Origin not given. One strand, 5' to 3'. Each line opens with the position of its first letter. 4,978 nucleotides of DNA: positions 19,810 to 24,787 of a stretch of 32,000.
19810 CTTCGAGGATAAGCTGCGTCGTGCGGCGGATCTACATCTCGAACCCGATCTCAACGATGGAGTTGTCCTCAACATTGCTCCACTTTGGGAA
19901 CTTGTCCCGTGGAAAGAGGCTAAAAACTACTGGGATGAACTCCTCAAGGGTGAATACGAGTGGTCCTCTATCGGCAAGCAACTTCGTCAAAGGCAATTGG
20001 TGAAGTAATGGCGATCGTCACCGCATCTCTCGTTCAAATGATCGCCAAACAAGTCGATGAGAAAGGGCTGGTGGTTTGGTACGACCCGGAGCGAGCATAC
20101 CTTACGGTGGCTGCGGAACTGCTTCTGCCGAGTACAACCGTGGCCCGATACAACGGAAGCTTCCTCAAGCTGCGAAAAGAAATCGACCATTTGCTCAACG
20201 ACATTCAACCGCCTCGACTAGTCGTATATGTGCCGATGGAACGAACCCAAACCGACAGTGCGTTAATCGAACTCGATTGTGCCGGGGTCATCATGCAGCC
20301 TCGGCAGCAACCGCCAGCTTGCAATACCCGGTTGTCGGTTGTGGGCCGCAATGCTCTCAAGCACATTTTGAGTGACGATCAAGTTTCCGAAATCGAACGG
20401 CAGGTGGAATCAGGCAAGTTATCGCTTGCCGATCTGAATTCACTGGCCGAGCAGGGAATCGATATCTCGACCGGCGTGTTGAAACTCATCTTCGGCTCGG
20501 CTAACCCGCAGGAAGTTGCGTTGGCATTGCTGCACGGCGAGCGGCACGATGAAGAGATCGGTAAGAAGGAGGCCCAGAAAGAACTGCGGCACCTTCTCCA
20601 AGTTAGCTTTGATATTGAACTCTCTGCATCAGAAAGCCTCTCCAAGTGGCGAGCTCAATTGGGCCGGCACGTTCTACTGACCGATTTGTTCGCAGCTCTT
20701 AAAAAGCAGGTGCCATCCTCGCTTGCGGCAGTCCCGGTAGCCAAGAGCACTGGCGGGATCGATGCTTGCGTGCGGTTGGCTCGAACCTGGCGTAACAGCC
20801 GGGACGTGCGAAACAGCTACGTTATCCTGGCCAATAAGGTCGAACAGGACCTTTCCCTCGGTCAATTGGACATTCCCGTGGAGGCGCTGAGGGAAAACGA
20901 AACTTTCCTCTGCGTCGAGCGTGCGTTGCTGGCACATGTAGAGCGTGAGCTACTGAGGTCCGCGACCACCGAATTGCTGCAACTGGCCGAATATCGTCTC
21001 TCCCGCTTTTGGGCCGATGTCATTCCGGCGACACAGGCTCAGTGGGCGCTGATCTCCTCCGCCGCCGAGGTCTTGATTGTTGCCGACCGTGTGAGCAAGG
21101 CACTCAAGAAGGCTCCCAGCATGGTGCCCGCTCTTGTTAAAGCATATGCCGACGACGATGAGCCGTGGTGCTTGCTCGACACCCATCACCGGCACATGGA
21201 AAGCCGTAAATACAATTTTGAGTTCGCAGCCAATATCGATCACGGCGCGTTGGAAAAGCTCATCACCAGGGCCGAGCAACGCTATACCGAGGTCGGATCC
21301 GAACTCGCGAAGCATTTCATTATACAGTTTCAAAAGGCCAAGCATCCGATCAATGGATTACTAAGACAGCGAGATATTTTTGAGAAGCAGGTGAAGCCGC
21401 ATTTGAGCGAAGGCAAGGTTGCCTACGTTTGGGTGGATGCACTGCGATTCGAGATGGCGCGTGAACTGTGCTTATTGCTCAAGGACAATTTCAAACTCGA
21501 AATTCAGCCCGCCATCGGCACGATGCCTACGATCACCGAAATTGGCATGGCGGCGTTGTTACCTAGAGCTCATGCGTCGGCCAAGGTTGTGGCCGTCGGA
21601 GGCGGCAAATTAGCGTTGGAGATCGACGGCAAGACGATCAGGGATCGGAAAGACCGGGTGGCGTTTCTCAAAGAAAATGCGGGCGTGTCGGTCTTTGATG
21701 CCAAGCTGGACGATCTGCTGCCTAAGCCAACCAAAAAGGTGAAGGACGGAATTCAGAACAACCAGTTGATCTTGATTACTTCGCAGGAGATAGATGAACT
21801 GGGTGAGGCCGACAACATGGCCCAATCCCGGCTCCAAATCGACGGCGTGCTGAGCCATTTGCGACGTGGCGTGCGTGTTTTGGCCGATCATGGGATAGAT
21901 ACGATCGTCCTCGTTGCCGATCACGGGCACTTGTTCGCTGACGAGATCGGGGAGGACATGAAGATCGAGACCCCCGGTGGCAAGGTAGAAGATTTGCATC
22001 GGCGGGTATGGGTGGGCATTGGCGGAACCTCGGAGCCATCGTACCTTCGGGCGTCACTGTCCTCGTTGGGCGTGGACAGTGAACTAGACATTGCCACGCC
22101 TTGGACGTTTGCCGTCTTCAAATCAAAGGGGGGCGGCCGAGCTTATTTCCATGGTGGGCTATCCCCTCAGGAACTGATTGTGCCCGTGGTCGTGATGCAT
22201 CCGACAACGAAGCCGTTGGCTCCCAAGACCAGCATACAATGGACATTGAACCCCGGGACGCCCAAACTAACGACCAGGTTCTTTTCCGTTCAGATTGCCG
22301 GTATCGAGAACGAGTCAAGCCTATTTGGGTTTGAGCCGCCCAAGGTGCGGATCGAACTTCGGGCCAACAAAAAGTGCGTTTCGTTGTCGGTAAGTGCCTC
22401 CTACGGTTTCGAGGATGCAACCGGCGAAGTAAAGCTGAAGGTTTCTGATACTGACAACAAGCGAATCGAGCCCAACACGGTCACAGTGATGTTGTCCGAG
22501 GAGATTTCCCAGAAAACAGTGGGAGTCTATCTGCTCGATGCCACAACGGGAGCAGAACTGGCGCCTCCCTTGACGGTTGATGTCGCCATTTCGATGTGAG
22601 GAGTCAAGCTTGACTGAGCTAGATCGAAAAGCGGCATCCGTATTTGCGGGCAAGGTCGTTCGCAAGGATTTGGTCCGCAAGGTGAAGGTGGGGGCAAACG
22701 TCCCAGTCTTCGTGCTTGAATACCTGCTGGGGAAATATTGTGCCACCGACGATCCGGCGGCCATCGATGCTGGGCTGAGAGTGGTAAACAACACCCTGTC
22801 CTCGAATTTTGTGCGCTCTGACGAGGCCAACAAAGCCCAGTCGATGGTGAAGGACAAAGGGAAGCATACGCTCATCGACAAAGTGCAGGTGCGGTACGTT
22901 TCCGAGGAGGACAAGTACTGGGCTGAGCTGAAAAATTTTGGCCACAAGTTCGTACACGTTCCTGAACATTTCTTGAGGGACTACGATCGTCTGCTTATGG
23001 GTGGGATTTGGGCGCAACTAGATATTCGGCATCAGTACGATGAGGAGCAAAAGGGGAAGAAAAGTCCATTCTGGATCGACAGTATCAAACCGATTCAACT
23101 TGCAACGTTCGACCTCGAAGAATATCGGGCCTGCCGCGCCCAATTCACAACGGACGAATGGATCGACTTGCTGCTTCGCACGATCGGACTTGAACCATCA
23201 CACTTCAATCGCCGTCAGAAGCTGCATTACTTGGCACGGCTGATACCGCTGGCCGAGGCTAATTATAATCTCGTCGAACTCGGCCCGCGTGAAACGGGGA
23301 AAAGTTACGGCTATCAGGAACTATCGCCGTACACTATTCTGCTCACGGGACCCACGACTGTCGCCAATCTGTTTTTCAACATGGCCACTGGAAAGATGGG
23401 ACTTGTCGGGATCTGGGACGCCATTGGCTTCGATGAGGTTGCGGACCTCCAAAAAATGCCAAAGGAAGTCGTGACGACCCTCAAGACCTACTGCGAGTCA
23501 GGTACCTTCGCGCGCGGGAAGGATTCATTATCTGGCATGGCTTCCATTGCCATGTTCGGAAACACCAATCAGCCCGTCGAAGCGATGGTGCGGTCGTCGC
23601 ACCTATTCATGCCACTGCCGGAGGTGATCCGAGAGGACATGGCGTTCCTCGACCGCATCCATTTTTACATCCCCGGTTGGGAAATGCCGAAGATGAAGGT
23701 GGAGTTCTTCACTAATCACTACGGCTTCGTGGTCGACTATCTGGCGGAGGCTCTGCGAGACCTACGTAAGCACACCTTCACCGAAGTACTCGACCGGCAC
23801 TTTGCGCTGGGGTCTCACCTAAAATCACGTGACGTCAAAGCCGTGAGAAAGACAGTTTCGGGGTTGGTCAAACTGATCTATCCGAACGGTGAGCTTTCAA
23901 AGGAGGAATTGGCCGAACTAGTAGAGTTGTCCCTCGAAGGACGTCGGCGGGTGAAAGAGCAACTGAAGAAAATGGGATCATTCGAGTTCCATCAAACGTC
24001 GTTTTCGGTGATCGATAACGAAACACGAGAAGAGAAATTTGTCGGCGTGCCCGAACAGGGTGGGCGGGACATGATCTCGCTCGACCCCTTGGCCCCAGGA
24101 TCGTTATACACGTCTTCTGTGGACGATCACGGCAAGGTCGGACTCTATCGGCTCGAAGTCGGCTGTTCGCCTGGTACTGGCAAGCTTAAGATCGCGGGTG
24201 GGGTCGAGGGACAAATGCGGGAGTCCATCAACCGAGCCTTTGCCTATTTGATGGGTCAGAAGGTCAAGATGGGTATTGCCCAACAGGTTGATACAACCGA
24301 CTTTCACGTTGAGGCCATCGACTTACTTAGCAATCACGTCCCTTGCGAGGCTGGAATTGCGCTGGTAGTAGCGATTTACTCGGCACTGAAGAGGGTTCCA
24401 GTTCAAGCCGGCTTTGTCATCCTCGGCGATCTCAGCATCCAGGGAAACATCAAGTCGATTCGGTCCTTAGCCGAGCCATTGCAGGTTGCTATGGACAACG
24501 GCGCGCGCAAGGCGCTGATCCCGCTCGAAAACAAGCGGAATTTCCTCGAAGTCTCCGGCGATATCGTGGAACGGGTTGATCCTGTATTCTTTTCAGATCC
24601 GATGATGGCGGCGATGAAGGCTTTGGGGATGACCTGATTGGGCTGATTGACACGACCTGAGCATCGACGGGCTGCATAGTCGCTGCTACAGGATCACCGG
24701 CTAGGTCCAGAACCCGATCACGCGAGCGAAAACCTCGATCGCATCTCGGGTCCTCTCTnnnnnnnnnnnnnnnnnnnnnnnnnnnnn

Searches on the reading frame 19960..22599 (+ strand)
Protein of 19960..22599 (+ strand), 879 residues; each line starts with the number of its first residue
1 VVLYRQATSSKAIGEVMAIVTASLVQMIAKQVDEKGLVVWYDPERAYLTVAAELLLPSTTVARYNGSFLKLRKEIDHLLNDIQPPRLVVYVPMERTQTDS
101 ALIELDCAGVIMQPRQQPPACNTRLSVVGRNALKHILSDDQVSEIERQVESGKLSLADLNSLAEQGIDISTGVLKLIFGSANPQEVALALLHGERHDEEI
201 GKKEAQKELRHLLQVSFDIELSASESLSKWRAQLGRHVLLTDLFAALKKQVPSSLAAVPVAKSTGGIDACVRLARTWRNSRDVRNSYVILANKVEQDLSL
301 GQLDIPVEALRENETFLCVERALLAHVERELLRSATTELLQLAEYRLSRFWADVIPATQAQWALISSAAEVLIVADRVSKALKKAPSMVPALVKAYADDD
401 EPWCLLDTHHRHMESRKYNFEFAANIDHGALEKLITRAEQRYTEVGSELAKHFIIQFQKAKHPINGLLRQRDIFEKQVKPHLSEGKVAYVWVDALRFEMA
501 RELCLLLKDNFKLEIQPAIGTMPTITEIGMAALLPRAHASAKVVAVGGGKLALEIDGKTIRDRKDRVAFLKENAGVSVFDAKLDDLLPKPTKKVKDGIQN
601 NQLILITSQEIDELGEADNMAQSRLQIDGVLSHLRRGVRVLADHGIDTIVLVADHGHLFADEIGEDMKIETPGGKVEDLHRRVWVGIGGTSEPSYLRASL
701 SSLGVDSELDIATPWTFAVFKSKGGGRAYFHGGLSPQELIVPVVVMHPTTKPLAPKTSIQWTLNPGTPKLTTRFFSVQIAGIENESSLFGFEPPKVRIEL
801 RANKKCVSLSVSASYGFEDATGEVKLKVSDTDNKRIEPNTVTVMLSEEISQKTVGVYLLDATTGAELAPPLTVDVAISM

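Call 4: search_protein_families(library=pfam, proteins=[window:19960-22599:+], max_evalue=0.01)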
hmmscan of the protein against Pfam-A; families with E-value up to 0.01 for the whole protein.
window:19960-22599:+ (879 aa): 1 family
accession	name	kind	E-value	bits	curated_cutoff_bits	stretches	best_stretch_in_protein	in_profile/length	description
PF08665.17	PglZ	-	6.1e-20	72.4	25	1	486-660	2-175/179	PglZ domain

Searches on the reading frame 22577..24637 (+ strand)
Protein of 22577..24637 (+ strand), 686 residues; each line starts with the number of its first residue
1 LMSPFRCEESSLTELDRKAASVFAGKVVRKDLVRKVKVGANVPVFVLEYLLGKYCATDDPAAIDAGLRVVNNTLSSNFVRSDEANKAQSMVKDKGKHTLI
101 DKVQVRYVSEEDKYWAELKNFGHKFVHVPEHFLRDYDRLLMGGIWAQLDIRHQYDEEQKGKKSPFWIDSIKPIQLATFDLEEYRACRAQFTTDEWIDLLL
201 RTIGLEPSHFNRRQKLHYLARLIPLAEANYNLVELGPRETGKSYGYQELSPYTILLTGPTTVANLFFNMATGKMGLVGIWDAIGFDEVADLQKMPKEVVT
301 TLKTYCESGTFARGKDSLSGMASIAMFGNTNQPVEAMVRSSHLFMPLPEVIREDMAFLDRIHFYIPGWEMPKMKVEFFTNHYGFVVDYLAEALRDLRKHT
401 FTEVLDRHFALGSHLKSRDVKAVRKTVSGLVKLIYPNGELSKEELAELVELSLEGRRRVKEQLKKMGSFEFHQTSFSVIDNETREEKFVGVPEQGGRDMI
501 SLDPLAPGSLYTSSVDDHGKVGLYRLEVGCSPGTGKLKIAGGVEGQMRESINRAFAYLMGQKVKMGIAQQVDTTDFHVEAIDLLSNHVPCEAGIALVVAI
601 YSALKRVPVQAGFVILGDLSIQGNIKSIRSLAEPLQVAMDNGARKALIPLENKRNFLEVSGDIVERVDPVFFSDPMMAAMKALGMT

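Call 4: search_protein_families(library=pfam, proteins=[window:22577-24637:+], max_evalue=0.01)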
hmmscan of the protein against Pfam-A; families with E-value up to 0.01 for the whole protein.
window:22577-24637:+ (686 aa): 4 families
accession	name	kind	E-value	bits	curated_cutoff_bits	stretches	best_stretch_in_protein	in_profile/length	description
PF13337.12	BrxL_ATPase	-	8e-131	435.9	25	1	165-477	1-313/313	Lon-like protease BrxL-like, ATPase domain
PF20442.3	BrxL_N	-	7.2e-45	152.6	28.2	1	22-151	2-131/132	BREX system Lon protease-like protein BrxL N-terminal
PF05362.19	Lon_C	-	1.1e-15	58.3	21.1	1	525-668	44-188/205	Lon protease (S16) C-terminal proteolytic domain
PF13541.12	ChlI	-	3.3e-07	30.7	27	1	527-652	2-121/121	Subunit ChlI of Mg-chelatase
